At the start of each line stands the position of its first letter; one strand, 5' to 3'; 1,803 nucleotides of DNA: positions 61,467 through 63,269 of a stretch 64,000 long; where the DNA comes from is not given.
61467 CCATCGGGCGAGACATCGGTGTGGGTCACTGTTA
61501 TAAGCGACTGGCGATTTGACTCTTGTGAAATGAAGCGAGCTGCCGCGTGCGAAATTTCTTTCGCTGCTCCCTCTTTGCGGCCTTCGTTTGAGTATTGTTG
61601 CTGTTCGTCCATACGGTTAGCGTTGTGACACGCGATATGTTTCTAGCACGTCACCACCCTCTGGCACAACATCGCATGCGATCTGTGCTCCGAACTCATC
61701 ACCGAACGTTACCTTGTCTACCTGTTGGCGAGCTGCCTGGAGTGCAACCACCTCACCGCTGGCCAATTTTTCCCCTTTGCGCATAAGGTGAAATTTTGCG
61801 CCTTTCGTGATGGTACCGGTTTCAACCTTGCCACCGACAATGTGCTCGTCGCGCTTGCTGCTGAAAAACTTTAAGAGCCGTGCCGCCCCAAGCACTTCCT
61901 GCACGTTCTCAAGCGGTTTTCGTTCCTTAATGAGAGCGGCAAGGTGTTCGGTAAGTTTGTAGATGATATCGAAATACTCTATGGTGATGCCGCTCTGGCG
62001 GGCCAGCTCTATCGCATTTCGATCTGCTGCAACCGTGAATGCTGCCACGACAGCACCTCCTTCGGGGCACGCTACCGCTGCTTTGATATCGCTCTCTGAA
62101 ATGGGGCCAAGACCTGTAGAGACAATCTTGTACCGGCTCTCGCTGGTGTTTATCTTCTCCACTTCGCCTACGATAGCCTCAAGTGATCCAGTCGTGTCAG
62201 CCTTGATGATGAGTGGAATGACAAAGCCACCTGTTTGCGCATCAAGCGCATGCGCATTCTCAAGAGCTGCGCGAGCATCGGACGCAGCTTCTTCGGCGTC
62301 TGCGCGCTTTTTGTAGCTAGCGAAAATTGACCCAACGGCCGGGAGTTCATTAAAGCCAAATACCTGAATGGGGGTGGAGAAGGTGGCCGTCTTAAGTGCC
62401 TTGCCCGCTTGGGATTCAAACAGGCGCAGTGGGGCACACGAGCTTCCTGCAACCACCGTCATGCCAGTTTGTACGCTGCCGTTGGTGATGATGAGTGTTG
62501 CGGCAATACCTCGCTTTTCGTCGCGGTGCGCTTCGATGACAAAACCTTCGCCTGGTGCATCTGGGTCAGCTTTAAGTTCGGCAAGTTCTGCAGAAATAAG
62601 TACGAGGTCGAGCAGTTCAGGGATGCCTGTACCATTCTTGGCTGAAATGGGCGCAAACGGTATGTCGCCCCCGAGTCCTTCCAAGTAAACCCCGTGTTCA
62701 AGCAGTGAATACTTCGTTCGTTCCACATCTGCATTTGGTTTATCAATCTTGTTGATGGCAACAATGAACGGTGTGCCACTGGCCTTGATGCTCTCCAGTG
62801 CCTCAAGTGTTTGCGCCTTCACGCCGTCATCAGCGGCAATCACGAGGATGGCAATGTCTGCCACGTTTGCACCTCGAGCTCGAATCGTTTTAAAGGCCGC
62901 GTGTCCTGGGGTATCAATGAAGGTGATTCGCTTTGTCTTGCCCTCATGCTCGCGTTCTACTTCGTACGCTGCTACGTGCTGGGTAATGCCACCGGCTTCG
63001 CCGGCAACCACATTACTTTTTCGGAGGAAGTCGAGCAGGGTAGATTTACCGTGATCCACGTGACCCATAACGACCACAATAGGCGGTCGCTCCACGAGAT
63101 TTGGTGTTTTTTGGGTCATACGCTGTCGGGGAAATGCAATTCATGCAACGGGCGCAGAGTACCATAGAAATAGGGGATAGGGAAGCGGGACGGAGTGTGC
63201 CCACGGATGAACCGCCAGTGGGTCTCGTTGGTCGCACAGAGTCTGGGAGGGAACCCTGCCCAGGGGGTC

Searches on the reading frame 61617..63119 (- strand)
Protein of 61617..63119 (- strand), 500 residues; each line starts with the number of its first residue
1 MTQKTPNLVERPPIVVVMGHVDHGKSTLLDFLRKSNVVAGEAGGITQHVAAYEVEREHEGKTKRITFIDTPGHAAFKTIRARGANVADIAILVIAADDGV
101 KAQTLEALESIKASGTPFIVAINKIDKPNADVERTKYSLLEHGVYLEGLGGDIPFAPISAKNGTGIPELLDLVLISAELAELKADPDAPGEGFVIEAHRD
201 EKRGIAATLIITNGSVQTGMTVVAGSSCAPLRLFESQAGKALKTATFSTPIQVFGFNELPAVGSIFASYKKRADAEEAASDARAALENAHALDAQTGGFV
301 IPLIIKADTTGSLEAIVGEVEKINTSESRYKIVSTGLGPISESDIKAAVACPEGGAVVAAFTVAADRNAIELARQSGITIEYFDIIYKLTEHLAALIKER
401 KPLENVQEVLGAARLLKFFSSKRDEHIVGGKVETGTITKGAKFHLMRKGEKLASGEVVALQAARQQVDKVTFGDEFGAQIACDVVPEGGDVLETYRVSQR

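Call 70: find_encoding_contigs(protein=window:61617-63119:-, flank=6000, max_places=8)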
Protein window:61617-63119:- (500 aa): no gene with exactly this product is on record in the collection.
